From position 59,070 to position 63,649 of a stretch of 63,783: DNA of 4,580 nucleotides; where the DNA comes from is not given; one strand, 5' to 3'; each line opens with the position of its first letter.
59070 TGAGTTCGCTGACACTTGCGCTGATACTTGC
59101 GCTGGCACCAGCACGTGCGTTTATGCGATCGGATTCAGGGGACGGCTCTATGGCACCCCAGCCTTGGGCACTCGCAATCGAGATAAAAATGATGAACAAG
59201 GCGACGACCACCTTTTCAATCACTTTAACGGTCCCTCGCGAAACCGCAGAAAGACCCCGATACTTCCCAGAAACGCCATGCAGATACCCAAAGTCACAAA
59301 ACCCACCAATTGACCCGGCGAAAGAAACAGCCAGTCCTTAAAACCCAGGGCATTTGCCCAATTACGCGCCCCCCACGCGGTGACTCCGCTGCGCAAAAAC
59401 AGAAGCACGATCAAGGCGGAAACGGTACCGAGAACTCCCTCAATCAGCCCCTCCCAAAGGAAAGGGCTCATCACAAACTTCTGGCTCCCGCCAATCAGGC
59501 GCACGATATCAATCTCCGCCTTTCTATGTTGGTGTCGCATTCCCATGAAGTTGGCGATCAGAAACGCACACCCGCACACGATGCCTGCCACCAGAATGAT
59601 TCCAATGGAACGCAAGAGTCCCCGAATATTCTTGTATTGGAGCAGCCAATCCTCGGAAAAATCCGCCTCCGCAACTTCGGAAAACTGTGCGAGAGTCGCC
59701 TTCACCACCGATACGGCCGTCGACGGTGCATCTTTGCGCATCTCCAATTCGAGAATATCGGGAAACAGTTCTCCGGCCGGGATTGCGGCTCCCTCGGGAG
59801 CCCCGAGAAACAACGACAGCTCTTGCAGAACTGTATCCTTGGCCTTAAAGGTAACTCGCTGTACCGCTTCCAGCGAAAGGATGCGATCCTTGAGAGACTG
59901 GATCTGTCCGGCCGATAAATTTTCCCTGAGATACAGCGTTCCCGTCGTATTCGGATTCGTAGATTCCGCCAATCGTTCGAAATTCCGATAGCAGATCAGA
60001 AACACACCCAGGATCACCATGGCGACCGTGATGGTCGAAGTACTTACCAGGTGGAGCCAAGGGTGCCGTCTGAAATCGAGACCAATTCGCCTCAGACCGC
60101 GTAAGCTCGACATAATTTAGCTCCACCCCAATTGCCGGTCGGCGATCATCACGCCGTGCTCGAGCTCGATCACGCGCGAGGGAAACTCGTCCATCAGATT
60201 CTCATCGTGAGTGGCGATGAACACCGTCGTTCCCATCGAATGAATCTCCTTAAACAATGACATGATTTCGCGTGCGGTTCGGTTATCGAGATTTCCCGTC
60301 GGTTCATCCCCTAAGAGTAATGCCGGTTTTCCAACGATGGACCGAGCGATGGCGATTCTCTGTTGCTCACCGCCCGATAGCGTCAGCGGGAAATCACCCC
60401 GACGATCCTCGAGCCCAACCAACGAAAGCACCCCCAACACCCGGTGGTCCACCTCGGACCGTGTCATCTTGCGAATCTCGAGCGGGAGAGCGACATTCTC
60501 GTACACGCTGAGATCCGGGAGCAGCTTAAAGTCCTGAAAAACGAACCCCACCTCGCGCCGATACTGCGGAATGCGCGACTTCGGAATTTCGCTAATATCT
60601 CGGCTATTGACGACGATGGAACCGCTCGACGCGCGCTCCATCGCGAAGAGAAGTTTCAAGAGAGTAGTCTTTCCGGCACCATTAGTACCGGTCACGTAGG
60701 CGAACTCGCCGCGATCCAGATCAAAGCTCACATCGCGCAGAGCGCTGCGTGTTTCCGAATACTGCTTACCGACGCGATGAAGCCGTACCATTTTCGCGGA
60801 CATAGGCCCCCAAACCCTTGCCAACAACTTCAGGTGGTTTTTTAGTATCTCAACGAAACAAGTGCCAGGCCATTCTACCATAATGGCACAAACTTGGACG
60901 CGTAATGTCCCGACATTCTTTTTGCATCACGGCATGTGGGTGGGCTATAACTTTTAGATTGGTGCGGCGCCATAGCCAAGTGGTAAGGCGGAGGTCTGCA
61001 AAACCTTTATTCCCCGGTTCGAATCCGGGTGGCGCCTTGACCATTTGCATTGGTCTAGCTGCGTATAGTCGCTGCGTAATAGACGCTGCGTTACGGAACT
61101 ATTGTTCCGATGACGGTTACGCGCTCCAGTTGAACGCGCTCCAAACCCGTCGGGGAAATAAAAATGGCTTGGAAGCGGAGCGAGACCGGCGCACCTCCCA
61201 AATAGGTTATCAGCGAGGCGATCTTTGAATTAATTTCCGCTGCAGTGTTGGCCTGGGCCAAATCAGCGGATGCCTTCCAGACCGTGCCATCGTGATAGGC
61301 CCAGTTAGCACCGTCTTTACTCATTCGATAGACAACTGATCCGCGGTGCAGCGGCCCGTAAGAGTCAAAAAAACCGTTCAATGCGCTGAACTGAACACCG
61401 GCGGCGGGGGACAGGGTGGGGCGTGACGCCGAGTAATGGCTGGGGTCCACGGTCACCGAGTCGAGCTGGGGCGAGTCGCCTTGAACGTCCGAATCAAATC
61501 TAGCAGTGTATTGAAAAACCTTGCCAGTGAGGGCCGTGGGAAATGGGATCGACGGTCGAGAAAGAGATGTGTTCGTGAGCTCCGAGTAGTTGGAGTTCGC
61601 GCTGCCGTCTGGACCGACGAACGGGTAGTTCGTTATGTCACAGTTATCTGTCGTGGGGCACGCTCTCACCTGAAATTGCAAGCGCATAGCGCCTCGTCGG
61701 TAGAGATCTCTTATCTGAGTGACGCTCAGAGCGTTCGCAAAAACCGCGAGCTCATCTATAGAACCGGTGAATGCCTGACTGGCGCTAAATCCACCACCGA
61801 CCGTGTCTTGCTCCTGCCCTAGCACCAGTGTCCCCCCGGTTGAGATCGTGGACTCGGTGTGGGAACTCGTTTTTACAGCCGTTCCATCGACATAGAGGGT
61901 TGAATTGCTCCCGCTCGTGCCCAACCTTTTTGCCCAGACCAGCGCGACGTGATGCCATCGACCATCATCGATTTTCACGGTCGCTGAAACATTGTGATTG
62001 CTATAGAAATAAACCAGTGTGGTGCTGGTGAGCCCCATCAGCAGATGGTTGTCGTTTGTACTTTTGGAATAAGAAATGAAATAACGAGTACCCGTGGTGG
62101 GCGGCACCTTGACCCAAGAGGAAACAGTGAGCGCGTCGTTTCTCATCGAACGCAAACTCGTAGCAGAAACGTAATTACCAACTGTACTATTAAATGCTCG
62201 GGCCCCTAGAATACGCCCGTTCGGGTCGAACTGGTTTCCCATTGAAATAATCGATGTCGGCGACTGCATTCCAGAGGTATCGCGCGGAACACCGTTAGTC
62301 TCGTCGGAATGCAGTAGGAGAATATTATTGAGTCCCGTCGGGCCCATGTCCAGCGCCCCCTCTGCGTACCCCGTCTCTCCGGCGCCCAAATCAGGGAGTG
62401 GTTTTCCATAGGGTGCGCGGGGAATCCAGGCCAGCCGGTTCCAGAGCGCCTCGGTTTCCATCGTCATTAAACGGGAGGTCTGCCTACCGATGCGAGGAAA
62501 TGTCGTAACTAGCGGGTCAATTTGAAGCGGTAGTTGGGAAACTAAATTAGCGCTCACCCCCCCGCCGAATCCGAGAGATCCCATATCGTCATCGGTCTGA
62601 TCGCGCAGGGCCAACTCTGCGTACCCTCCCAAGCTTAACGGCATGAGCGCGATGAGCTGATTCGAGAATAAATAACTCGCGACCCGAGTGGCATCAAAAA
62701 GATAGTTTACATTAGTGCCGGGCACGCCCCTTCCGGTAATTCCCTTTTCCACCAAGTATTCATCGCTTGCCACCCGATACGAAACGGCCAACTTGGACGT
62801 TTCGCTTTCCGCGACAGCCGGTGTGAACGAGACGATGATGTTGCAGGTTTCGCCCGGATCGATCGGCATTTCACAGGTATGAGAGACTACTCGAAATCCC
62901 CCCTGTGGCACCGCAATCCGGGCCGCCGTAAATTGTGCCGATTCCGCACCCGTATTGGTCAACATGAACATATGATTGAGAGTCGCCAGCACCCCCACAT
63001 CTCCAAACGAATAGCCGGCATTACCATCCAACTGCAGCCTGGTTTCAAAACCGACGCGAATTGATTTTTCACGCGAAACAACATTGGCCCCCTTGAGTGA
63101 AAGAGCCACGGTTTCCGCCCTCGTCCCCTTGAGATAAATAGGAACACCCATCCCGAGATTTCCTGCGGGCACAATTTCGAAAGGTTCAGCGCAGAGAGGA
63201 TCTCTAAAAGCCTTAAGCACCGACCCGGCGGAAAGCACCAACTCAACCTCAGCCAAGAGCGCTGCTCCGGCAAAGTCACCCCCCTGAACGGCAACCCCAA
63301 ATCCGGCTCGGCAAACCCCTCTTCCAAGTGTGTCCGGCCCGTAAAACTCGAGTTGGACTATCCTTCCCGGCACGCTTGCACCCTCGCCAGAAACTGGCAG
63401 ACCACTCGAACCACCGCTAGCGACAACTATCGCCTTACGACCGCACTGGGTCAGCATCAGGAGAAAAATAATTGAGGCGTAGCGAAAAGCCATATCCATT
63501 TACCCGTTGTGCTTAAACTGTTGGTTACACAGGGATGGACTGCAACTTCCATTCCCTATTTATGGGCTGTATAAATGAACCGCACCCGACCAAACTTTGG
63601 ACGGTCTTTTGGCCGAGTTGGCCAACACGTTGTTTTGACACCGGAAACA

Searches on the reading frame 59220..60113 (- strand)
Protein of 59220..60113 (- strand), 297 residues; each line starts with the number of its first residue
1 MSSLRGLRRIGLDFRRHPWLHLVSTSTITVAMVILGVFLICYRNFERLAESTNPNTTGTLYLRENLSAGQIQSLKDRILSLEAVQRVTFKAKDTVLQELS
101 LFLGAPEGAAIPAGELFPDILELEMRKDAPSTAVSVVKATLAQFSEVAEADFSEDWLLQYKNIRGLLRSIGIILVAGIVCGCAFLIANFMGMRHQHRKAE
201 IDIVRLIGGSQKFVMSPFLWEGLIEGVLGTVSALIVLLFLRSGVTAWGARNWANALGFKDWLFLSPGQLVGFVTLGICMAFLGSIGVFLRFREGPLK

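Call 48: search_protein_families(library=pfam, proteins=[window:59220-60113:-], max_evalue=0.001)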
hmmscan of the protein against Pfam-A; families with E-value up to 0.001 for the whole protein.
window:59220-60113:- (297 aa): 2 families
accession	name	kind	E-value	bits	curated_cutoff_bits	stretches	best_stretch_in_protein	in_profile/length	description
PF02687.27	FtsX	-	8.5e-09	35.9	25.5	1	173-292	2-116/120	FtsX-like permease C-terminal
PF18075.7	FtsX_ECD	-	1.5e-05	25.9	23.5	1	59-149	4-95/96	FtsX extracellular domain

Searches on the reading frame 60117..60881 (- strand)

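Call 48: search_protein_families(library=pfam, proteins=[window:60117-60881:-], max_evalue=0.001)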
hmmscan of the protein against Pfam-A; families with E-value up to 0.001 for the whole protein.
window:60117-60881:- (254 aa): 3 families
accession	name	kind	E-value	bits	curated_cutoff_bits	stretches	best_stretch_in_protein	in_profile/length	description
PF00005.33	ABC_tran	-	3.3e-34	118.9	25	1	48-195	1-136/137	ABC transporter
PF13304.12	AAA_21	-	2.1e-08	35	27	0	174-231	244-304/304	AAA domain, putative AbiEii toxin, Type IV TA system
PF02463.25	SMC_N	-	2.2e-05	24.5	40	1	59-235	25-206/220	RecF/RecN/SMC N terminal domain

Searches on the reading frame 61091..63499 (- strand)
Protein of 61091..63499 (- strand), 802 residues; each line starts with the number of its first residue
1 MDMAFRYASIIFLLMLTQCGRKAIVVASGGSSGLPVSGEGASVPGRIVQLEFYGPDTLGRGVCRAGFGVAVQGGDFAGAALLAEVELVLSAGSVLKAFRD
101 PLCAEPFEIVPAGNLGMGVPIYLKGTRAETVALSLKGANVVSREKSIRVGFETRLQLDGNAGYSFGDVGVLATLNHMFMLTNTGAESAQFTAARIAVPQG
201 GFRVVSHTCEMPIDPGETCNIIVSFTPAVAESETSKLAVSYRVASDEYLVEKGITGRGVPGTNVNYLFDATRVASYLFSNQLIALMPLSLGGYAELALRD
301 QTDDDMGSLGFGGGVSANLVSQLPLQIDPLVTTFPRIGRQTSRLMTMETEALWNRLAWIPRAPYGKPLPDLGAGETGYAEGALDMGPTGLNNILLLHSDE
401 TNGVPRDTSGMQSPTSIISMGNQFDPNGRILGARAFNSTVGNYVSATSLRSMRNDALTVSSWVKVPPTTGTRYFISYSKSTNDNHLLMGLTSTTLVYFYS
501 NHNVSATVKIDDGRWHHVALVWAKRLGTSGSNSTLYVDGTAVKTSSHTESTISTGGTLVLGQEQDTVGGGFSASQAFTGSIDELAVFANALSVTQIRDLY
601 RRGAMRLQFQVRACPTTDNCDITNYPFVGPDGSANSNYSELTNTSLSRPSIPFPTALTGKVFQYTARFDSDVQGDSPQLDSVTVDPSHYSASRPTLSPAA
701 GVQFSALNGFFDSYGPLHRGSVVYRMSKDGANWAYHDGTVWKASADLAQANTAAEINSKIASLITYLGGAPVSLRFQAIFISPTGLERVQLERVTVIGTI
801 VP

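Call 48: search_protein_families(library=pfam, proteins=[window:61091-63499:-], max_evalue=0.001)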
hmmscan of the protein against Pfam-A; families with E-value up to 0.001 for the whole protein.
window:61091-63499:- (802 aa): 6 families
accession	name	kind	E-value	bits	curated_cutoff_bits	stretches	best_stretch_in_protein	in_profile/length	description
PF13385.13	Laminin_G_3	-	2.9e-23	83.1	27.6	1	441-596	4-150/151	Concanavalin A-like lectin/glucanases superfamily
PF00354.24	Pentaxin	-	1.2e-19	71.3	25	1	453-605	23-172/194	Pentaxin family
PF22544.2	HYDIN_VesB_CFA65-like_Ig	-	2.6e-07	31.2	25.5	1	163-243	10-88/100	HYDIN/CFA65/VesB-like, Ig-like domain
PF02210.31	Laminin_G_2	-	4.4e-06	27.6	22.9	1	481-586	16-123/126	Laminin G domain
PF22073.2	Cep192_D4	-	0.00015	22.4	35.5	1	164-242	12-95/112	Cep192 domain 4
PF15780.11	ASH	-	0.00046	20.8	27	0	164-237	15-86/98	Abnormal spindle-like microcephaly-assoc'd, ASPM-SPD-2-Hydin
